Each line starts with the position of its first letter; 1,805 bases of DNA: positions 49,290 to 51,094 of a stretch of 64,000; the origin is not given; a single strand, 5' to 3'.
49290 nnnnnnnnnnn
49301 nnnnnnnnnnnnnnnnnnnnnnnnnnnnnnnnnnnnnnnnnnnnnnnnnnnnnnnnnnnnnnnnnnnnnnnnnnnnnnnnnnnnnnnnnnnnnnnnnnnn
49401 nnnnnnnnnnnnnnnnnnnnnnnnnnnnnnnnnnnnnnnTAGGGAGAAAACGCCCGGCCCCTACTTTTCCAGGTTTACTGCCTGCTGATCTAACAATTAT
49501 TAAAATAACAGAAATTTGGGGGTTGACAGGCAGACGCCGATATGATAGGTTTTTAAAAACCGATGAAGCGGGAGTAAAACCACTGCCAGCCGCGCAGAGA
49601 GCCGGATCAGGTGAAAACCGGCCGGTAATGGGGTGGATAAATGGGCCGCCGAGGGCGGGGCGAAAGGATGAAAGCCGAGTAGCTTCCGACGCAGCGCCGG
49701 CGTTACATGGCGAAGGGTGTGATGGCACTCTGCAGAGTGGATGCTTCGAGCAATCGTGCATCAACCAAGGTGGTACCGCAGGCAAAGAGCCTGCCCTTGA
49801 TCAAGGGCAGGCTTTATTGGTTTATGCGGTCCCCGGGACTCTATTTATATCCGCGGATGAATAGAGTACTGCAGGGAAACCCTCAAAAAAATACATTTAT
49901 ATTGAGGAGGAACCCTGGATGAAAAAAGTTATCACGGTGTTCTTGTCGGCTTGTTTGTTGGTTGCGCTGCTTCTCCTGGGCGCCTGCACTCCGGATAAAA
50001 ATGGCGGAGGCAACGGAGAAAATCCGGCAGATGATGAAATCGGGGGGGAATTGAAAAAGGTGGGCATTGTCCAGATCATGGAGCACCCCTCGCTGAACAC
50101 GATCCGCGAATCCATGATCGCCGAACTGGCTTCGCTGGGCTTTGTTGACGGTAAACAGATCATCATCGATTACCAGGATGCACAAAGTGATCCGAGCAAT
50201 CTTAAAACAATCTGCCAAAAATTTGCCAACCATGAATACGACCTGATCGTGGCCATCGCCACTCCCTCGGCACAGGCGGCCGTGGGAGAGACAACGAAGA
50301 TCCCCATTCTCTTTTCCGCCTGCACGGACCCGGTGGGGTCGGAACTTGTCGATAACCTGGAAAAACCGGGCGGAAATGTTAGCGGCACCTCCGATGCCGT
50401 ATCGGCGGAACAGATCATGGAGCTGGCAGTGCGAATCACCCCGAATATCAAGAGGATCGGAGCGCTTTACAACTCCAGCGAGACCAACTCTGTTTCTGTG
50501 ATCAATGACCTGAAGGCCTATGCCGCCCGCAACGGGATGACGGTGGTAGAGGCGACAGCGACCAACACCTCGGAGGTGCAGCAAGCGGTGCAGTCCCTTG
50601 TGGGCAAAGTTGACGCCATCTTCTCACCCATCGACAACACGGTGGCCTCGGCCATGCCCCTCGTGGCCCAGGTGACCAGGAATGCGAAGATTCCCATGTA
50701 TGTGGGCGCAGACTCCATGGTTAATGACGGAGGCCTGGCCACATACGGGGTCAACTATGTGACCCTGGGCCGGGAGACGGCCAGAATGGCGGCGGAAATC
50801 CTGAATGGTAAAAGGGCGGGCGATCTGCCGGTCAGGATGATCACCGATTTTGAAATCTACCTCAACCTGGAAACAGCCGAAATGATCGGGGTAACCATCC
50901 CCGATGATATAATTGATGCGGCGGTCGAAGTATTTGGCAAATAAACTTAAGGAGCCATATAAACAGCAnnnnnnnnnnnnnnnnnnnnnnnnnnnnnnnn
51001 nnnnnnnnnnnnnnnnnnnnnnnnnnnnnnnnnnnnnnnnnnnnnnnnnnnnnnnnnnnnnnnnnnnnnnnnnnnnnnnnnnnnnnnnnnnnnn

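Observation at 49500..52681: T-box riboswitch controlling an uncharacterised COG2984/COG4120/COG1101 ABC transporter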

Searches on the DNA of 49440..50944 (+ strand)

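Call 4: search_rna_families(source=window, start=49440, end=49930, threshold=evalue, max_evalue=10, show_alignments=5)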
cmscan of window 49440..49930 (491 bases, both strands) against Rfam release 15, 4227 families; matches with E-value up to 10: 10.
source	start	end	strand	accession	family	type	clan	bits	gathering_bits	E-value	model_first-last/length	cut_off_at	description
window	49554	49801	+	RF00230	T-box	Cis-reg; leader;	-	83.6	93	9.7e-19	1-219/219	no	T-box leader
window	49783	49877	-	RF02450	ncr1175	Gene; sRNA;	-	23.1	60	0.066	1-110/110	no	Bacillus sRNA ncr1175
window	49727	49818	+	RF02552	RcsR1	Gene; sRNA;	-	18.9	60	0.2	1-96/96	no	RcsR1 sRNA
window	49782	49881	-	RF00506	Thr_leader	Cis-reg; leader;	-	18.7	55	0.47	1-118/118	no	Threonine operon leader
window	49668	49819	+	RF02883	BcKCsr2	Gene; sRNA;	-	17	40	0.16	1-129/129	no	Burkholderia sRNA 2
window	49786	49815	+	RF00506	Thr_leader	Cis-reg; leader;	-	16.5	55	1.6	84-112/118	no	Threonine operon leader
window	49783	49929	-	RF04180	BTnc231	Gene; sRNA;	-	15.2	80.4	1.4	1-154/154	no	Bacteroides sRNA BTnc231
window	49574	49659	-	RF02676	Esr41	Gene; sRNA;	-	13.2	102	8.2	1-74/74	no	Enterohemorrhagic E. coli sRNA 41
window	49440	49465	-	RF00519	suhB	Gene; sRNA;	CL00108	12.3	41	8.6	1-32/77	3'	Makes More Granules Regulator RNA (mmgR)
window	49777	49814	+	RF00624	P9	Gene;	-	12.2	43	6.7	41-73/74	no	Pseudomonas sRNA P9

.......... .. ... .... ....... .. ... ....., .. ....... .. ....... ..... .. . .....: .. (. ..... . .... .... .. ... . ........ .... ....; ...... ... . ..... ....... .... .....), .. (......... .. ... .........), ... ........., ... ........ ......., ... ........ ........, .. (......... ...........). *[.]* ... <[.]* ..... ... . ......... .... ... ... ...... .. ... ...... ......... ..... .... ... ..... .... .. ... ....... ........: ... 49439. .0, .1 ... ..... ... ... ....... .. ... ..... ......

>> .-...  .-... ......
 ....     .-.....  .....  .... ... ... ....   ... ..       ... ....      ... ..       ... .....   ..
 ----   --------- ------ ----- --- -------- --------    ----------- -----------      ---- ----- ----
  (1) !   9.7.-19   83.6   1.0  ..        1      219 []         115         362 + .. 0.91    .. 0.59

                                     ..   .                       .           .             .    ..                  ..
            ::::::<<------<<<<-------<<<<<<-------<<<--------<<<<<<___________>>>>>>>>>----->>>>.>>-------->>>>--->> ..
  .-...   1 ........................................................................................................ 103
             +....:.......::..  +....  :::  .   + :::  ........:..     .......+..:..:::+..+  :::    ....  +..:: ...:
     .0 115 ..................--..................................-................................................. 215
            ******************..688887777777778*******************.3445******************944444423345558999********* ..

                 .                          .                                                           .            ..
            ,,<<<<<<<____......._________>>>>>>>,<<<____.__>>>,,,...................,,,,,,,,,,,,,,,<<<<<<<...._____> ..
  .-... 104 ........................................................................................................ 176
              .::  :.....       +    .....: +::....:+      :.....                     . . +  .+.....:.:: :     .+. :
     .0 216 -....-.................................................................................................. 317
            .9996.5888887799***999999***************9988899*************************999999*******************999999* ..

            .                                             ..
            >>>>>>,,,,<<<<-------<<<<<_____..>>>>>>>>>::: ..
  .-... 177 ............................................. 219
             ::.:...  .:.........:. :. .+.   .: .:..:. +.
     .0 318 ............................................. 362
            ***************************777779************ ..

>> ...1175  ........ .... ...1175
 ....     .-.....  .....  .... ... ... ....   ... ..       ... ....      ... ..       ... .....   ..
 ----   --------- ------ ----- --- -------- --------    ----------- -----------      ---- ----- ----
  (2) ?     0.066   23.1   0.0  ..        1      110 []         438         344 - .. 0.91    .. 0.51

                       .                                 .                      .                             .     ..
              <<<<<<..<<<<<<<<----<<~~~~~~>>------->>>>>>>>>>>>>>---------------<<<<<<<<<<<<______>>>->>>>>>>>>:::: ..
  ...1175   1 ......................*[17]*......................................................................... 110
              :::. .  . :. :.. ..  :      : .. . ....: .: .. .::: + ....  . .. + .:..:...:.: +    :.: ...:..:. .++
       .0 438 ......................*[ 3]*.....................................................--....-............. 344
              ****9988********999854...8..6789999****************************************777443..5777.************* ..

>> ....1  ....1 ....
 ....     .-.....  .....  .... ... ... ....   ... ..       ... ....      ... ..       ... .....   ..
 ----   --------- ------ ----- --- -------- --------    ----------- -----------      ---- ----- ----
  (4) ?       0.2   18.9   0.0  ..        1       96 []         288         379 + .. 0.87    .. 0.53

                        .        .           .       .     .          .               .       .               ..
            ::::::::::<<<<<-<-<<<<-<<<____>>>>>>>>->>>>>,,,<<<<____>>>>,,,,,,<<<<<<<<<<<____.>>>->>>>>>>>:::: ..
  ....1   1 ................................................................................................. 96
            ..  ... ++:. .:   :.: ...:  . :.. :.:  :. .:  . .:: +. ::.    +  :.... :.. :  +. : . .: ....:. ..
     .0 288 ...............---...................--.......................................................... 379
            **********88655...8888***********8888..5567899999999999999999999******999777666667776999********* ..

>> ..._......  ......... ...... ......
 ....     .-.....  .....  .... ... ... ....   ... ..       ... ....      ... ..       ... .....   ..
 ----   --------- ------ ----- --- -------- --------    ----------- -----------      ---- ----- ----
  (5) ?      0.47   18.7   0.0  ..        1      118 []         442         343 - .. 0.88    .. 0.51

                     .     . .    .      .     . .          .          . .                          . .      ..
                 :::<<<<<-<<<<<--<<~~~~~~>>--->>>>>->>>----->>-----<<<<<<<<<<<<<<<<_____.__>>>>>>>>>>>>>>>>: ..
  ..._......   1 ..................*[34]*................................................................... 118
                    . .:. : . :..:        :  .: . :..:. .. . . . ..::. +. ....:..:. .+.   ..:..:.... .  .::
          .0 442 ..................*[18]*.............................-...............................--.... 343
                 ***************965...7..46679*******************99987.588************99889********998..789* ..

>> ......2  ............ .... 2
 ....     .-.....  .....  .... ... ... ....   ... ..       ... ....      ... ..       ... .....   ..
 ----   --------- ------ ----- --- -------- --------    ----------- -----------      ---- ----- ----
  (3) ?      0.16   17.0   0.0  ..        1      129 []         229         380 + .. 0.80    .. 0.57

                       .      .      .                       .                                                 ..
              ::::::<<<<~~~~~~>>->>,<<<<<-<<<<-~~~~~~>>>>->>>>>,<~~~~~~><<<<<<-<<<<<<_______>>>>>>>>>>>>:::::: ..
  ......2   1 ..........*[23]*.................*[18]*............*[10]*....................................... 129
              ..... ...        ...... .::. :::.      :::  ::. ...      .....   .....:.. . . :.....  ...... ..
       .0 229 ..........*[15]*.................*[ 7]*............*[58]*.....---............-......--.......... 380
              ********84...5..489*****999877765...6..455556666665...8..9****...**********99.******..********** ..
